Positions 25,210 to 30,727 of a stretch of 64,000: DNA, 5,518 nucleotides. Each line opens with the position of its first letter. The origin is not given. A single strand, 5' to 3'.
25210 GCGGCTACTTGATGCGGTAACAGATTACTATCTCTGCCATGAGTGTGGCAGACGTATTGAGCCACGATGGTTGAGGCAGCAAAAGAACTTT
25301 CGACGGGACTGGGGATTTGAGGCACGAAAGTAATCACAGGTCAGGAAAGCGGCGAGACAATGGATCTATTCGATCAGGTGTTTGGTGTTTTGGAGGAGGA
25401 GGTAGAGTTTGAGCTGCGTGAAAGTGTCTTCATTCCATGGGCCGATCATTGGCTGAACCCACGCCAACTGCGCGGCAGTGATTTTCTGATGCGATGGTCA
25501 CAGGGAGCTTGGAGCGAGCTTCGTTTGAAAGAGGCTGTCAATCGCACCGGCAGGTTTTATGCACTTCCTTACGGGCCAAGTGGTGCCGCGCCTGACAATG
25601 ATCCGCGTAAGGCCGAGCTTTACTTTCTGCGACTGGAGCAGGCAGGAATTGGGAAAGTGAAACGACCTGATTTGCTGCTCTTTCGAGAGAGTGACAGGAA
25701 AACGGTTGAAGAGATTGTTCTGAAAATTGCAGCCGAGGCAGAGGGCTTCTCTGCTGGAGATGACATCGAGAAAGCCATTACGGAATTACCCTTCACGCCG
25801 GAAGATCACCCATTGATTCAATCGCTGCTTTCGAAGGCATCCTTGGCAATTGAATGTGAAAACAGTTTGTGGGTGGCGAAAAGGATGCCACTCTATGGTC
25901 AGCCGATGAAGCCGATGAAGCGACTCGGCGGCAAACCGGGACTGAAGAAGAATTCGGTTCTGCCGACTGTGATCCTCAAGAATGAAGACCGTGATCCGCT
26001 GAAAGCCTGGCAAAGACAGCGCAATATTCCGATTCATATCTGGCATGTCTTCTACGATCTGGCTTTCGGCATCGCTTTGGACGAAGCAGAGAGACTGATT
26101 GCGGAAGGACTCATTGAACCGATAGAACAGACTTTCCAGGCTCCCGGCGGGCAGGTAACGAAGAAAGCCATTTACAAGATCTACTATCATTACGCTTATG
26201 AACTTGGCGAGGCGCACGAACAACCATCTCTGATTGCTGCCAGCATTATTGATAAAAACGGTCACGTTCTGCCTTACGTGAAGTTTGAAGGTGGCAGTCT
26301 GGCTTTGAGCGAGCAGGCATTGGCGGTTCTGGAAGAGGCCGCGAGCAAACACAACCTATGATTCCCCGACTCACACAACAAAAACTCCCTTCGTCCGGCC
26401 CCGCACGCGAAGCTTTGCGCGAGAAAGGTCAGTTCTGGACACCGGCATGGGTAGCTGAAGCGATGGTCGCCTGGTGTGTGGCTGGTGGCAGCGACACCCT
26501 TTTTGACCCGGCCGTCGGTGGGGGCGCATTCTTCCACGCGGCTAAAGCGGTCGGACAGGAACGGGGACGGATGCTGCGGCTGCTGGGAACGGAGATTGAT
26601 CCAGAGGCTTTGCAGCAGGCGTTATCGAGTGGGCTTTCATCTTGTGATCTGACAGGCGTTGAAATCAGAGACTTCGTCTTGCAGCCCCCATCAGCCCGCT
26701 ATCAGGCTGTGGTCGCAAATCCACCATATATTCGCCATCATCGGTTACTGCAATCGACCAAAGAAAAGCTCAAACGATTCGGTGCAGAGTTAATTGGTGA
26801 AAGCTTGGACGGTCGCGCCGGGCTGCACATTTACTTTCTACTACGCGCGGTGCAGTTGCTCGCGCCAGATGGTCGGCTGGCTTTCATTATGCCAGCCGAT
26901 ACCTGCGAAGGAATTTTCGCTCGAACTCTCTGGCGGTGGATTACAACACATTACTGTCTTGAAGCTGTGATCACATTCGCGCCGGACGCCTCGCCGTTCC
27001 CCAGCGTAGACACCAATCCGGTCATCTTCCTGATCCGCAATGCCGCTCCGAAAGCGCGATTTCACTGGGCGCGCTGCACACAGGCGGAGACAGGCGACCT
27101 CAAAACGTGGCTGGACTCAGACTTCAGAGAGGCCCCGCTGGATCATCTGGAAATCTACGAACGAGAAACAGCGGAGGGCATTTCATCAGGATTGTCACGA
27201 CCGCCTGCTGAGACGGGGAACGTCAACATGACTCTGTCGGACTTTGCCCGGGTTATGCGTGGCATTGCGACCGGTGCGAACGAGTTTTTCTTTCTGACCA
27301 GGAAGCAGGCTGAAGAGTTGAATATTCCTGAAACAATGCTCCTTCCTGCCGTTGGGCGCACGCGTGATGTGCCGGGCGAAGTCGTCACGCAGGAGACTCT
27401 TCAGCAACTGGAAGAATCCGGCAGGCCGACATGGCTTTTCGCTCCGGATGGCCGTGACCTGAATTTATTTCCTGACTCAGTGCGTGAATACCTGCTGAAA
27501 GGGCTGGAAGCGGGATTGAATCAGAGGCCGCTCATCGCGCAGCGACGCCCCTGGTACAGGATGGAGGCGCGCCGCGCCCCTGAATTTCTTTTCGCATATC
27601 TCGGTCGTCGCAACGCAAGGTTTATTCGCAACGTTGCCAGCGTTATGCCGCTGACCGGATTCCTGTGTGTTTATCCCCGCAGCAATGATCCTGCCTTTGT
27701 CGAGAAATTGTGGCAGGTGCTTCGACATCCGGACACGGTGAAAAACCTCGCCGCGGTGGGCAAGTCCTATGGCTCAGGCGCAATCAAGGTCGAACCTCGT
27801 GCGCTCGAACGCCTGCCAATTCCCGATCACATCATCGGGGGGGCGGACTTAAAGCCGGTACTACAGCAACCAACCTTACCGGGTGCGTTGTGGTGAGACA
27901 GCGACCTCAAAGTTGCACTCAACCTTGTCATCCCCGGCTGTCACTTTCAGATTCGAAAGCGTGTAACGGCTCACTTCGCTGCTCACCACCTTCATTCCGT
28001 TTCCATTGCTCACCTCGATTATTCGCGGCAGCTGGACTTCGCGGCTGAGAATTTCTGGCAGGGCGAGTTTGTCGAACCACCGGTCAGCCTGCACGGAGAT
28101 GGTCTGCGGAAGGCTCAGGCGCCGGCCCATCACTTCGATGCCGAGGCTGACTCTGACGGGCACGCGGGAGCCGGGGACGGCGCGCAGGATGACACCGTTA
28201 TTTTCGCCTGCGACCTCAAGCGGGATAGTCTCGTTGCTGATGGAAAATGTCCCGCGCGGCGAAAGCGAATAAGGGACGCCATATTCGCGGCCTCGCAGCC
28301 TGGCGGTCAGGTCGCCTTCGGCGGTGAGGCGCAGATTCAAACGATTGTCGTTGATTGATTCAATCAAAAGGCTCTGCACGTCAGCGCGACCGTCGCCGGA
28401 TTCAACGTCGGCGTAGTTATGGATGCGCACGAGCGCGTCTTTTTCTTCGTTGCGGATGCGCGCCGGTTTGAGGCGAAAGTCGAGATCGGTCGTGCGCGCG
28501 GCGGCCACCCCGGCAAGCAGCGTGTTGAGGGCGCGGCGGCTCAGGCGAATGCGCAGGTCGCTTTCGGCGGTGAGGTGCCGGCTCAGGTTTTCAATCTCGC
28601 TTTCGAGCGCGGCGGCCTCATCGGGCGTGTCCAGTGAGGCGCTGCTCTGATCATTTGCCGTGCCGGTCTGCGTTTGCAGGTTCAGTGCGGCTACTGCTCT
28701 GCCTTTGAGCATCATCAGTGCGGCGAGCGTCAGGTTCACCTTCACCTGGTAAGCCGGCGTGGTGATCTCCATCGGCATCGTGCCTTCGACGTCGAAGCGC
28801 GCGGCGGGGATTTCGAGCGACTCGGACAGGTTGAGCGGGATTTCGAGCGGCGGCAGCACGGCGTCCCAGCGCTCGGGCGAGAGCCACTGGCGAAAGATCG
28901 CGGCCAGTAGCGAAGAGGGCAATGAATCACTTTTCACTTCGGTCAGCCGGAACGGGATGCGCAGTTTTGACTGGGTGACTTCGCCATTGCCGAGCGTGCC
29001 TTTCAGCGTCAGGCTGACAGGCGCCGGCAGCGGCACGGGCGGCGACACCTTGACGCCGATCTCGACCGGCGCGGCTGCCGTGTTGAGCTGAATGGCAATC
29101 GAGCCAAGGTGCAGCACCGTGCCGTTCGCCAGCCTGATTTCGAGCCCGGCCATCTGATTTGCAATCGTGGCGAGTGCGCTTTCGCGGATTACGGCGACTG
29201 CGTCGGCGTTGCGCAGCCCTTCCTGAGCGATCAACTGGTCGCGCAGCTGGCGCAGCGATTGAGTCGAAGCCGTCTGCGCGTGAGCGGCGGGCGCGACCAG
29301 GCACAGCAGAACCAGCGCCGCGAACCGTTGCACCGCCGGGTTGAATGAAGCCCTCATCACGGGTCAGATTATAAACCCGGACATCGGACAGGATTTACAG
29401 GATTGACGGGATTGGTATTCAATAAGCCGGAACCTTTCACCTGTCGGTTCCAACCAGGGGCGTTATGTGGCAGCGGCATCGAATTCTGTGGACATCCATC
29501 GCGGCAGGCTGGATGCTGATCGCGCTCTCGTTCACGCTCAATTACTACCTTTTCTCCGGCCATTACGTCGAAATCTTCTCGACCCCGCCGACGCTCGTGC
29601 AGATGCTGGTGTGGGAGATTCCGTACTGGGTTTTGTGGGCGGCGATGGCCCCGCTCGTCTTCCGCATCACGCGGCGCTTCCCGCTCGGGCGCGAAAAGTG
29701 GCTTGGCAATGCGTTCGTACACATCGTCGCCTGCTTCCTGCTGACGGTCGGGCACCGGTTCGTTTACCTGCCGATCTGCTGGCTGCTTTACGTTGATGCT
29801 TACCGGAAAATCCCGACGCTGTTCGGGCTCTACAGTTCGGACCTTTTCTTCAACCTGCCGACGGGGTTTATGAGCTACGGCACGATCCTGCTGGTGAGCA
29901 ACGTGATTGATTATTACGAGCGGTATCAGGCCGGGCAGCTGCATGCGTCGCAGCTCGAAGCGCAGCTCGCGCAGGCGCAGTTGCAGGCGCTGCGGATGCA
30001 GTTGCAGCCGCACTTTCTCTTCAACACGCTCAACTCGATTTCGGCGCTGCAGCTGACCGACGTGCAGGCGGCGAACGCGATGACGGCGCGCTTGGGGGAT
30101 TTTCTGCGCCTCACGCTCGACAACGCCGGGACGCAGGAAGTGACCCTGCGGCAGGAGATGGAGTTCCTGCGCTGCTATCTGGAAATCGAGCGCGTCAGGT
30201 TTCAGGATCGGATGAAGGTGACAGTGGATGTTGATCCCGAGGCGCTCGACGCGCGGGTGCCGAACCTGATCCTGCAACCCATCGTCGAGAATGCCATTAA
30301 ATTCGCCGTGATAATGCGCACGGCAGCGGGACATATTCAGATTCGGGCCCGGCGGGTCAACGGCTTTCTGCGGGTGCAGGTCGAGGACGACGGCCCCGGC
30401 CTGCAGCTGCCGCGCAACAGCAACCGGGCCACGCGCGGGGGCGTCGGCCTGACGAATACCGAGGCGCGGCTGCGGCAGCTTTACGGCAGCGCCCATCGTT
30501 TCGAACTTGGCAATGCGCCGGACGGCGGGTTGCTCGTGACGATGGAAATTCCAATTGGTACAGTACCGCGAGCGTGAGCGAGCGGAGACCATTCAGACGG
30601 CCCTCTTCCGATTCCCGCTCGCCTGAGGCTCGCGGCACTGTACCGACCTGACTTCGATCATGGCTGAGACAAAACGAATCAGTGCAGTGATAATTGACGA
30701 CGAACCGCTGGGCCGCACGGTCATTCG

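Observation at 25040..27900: Low-GC three-gene island: Zn-ribbon protein + 333-aa unknown + gamma-class N6-adenine DNA methyltransferase (candidate R-M / defence cassette)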

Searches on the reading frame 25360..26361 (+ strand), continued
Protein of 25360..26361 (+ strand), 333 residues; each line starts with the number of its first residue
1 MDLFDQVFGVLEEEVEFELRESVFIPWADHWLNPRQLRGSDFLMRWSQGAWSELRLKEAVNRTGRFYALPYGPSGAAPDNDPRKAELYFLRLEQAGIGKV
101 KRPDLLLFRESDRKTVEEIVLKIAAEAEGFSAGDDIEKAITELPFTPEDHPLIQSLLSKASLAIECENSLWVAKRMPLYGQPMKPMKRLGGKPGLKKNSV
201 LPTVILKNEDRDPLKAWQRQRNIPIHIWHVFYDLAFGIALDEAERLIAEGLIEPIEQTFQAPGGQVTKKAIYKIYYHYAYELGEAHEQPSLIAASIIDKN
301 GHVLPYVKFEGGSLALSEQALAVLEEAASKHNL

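Call 34: search_protein_families(library=pfam, alignment_id=A1, max_evalue=0.001)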
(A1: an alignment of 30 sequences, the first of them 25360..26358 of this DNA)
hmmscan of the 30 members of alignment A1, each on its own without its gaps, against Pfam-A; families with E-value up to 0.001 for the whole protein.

A. member 1, window:25360-26358:+ (333 aa): 1 family
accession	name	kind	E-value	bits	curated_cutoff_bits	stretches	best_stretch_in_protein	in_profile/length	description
PF09545.15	RE_AccI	-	1.3e-08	34.7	22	1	38-114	34-110/366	AccI restriction endonuclease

B. families by the number of members that match (of 30 scanned): 1 family
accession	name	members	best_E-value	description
PF09545.15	RE_AccI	30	5.3e-18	AccI restriction endonuclease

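Call 57: search_protein_families(library=pfam, proteins=[L002:5033-5986:+], max_evalue=0.001)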
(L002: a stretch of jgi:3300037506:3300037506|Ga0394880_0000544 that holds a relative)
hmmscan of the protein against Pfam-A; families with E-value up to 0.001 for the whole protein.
L002:5033-5986:+ (317 aa): 1 family
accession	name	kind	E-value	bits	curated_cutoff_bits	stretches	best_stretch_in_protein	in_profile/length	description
PF02272.25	DHHA1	-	0.00042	21.2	25.9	1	275-314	56-102/102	DHHA1 domain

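Call 58: search_dna_similar(query=window:25360-26358:+, collection=plasmids, mode=protein, max_rows=12)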
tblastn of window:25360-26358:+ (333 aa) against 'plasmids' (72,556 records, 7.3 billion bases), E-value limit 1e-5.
No match.

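Call 59: search_dna_similar(query=window:25360-26358:+, collection=phages, mode=protein, max_rows=8)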
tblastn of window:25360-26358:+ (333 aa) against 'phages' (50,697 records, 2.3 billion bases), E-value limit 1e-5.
No match.

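Call 100: find_related_loci(query=A1, collection=viral_contigs, flank=5000)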
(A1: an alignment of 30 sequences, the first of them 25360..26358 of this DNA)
Query A1 (333 aa) in viral_contigs; peptide patterns used: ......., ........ (x = any residue, [..] = any of these).
3 stretches matched a pattern, but none encodes a relative of the query by tblastn (E <= 1e-3).

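Call 102: search_protein_families(library=phrogs, proteins=[window:25360-26361:+], max_evalue=0.01)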
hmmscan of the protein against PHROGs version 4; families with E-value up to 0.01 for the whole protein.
window:25360-26361:+ (333 aa): 0 families

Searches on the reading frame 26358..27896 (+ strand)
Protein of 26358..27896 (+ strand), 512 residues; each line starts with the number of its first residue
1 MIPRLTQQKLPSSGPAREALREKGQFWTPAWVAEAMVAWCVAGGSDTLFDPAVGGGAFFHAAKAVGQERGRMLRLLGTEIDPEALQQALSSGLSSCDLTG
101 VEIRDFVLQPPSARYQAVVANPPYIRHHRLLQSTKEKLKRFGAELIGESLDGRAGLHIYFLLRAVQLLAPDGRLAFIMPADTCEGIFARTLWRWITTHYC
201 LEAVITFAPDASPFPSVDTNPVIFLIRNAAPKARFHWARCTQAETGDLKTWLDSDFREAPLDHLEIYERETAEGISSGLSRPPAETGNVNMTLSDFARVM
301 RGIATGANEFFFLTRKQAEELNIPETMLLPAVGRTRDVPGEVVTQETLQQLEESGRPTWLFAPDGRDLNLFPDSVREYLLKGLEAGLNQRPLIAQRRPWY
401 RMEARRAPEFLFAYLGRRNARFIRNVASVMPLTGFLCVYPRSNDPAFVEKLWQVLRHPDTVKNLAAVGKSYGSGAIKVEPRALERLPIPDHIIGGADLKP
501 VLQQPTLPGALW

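Call 3: search_protein_families(library=pfam, proteins=[window:26358-27896:+], max_evalue=1)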
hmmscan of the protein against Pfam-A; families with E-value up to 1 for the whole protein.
window:26358-27896:+ (512 aa): 5 families
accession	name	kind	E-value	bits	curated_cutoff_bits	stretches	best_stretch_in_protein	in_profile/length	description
PF02384.22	N6_Mtase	-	6.5e-12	45.8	20.4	1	16-211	18-217/311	N-6 DNA Methylase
PF07669.17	Eco57I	-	1.1e-10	42.3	25.3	1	114-210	74-167/171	Eco57I restriction-modification methylase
PF22837.1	M_Eco57I_C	-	6.3e-05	23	27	1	294-488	32-222/283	Type II methyltransferase M.Eco57I, C-terminal domain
PF20473.4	MmeI_Mtase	-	0.00034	20.3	27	1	118-198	139-218/259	MmeI, DNA-methyltransferase domain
PF01170.24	UPF0020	-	0.023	14.8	22.3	1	32-127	16-134/197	RMKL-like, methyltransferase domain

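Call 4: search_protein_families(library=padloc, proteins=[window:26358-27896:+], max_evalue=1)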
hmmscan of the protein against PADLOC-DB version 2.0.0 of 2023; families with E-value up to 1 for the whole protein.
window:26358-27896:+ (512 aa): 50 families (the best 25 are shown)
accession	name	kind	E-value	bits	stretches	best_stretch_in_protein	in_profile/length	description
PDLC03267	MTase_II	-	2.4e-48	163.4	1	23-498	13-485/539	Type II methyltransferase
PDLC03331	MTase_II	-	4.2e-43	145.8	2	292-484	293-484/541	Type II methyltransferase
PDLC03301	MTase_II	-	3.8e-36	122.8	1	20-490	71-538/604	Type II methyltransferase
PDLC03222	MTase_II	-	1.6e-32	110.9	1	21-490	130-581/602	Type II methyltransferase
PDLC03328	MTase_II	-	8.2e-32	108.4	1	23-503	31-513/587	Type II methyltransferase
PDLC03366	MTase_II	-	3.3e-18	63.7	2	24-224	23-219/568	Type II methyltransferase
PDLC03248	MTase_II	-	6.4e-15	52.9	1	24-225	10-193/521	Type II methyltransferase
PDLC03313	MTase_II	-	8.4e-14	49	1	102-343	132-375/563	Type II methyltransferase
PDLC04134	mad2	-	1.6e-12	45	1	22-220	269-439/492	mads_2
PDLC03282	MTase_II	-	1.5e-11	42.2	1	22-224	12-182/386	Type II methyltransferase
PDLC03293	MTase_II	-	1.9e-11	41.4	1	11-181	4-165/427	Type II methyltransferase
PDLC03335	MTase_II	-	2.6e-11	40.9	1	20-273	76-349/607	Type II methyltransferase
PDLC02643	DrmMI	-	3.6e-09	33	1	115-216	869-967/1347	DrmMI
PDLC03227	MTase_II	-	5.2e-09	33.5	1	19-209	23-218/494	Type II methyltransferase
PDLC03021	MTase_I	-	1.7e-08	31.7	1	22-225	162-376/491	Type I methyltransferase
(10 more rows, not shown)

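Call 5: search_protein_families(library=ncbifam, proteins=[window:26358-27896:+], max_evalue=1)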
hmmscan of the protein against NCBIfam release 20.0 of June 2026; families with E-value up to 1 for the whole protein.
window:26358-27896:+ (512 aa): 6 families
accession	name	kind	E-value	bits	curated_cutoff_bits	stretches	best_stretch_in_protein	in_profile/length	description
NF047738.1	antiphage_MADS2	equivalog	4.1e-05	22.1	720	1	21-62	308-349/654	methylation-associated defense system DNA methyltransferase MAD2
NF047853.1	tRm6a37MtseTrmN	equivalog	0.00064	19.5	350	1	65-189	61-179/244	tRNA(1)(Val) (adenine(37)-N(6))-methyltransferase TrmN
TIGR03534.1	RF_mod_PrmC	equivalog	0.0024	17.4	199.1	1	47-129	91-171/253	peptide chain release factor N(5)-glutamine methyltransferase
NF033452.1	BREX_1_MTaseX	exception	0.0093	13.8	500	1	112-178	505-564/1210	BREX-1 system adenine-specific DNA-methyltransferase PglX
TIGR00536.1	hemK_fam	subfamily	0.061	12.4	115.5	1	112-140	180-208/286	HemK family protein methyltransferase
TIGR02987.1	met_A_Alw26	exception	0.15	10.8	353.5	1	22-62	2-49/523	Alw26I/Eco31I/Esp3I family type II restriction adenine-specific DNA-methyltransferase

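Call 7: search_solved_structures(query=window:26358-27896:+, max_evalue=0.01, show_alignments=1)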
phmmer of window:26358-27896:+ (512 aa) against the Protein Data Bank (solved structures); distinct sequences matched with E-value up to 0.01: 8.
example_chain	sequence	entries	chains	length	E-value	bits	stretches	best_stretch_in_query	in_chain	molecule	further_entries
7eew_A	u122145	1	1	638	1.6e-09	40.2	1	23-274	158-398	Type I restriction-modification system methyltransferase subunit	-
2ibs_A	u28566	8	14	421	5.9e-09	38.3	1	13-181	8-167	Modification methylase TaqI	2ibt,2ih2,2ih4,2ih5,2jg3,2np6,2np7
1aqj_A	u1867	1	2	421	1.1e-08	37.5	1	13-181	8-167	ADENINE-N6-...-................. TAQI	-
1aqi_A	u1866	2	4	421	1.1e-08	37.4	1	13-181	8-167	ADENINE-N6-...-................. TAQI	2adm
1g38_A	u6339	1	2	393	1.4e-06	30.4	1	28-181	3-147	MODIFICATION METHYLASE TAQI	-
8cxz_A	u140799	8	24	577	6.5e-05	25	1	113-336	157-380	Site-specific DNA-methyltransferase (adenine-specific)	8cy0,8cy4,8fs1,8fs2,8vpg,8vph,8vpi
7lni_A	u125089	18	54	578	6.5e-05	25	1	113-336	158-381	Site-specific DNA-methyltransferase (adenine-specific)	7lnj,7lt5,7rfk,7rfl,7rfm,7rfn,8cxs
7vru_A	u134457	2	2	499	0.0023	19.8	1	18-236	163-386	Site-specific DNA-methyltransferase (adenine-specific)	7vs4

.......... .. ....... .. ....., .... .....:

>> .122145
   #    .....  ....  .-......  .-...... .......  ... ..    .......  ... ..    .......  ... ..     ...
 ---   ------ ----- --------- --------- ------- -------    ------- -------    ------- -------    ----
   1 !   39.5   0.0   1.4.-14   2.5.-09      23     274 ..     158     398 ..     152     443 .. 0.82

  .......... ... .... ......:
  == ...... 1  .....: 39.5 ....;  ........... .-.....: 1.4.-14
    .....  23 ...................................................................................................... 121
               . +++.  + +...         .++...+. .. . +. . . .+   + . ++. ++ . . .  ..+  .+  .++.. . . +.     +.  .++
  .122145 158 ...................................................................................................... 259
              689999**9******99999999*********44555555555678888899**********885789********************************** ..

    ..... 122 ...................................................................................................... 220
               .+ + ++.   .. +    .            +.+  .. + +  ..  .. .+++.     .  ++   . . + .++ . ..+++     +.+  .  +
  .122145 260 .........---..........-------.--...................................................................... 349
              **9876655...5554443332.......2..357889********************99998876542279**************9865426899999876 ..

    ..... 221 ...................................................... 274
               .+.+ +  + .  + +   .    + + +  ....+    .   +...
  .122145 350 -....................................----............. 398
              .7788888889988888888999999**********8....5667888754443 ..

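Call 102: search_protein_families(library=phrogs, proteins=[window:26358-27896:+], max_evalue=0.01)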
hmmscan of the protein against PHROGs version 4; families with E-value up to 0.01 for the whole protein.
window:26358-27896:+ (512 aa): 4 families
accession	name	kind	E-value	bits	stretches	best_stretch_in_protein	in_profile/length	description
phrog_9133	-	unknown function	8.2e-16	58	1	12-183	723-859/1259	-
phrog_2713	-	unknown function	2.4e-09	37.8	1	18-210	186-381/520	-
phrog_1600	-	other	1.5e-05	24.7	1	15-208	19-214/489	DNA methyltransferase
phrog_799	-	other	0.0044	17.3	0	28-125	217-294/458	DNA methyltransferase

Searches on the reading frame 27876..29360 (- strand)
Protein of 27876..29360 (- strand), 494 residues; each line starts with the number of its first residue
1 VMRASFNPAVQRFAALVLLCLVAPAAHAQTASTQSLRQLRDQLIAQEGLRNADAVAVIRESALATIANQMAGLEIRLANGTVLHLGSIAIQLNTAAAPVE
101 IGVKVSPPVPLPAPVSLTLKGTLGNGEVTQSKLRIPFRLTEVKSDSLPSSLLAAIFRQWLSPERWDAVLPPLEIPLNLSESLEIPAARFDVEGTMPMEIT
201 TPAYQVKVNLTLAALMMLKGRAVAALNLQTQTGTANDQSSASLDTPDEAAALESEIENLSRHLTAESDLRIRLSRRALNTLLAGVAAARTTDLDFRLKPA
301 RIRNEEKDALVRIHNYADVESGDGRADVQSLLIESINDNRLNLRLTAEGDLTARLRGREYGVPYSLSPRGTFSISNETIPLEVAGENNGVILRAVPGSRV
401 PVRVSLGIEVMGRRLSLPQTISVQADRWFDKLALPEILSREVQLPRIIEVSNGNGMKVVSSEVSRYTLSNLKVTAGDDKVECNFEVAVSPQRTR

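Call 53: find_related_loci(query=window:27879-29360:-, collection=metagenome_contigs, flank=6000)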
Query window:27879-29360:- (494 aa) in metagenome_contigs; peptide patterns used: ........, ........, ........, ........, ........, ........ (x = any residue, [..] = any of these).
132 stretches matched a pattern; 1 encode a relative of the query (tblastn E <= 1e-3); 1 distinct loci.
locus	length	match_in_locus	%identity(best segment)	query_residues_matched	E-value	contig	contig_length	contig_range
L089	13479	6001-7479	54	16-491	1e-150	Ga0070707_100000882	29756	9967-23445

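Call 57: search_protein_families(library=pfam, proteins=[window:27876-29360:-, L089:7563-8258:-], max_evalue=0.001)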
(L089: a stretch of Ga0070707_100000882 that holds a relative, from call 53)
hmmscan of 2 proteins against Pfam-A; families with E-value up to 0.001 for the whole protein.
window:27876-29360:- (494 aa): 0 families

L089:7563-8258:- (231 aa): 1 family
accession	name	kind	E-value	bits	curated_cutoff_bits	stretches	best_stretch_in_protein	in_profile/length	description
PF07947.19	YhhN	-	1.7e-43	148.9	25.6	1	45-222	3-181/182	YhhN family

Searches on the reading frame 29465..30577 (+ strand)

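Call 57: search_protein_families(library=pfam, proteins=[window:29465-30577:+], max_evalue=0.001)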
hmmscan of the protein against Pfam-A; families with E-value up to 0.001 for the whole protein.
window:29465-30577:+ (370 aa): 2 families
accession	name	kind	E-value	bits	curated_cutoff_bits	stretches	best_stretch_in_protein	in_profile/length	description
PF06580.19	His_kinase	-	4.9e-26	91.2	25.2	1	171-250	1-81/81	Histidine kinase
PF02518.31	HATPase_c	-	6.6e-09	36.6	26.4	1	268-364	8-109/111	Histidine kinase-, DNA gyrase B-, and HSP90-like ATPase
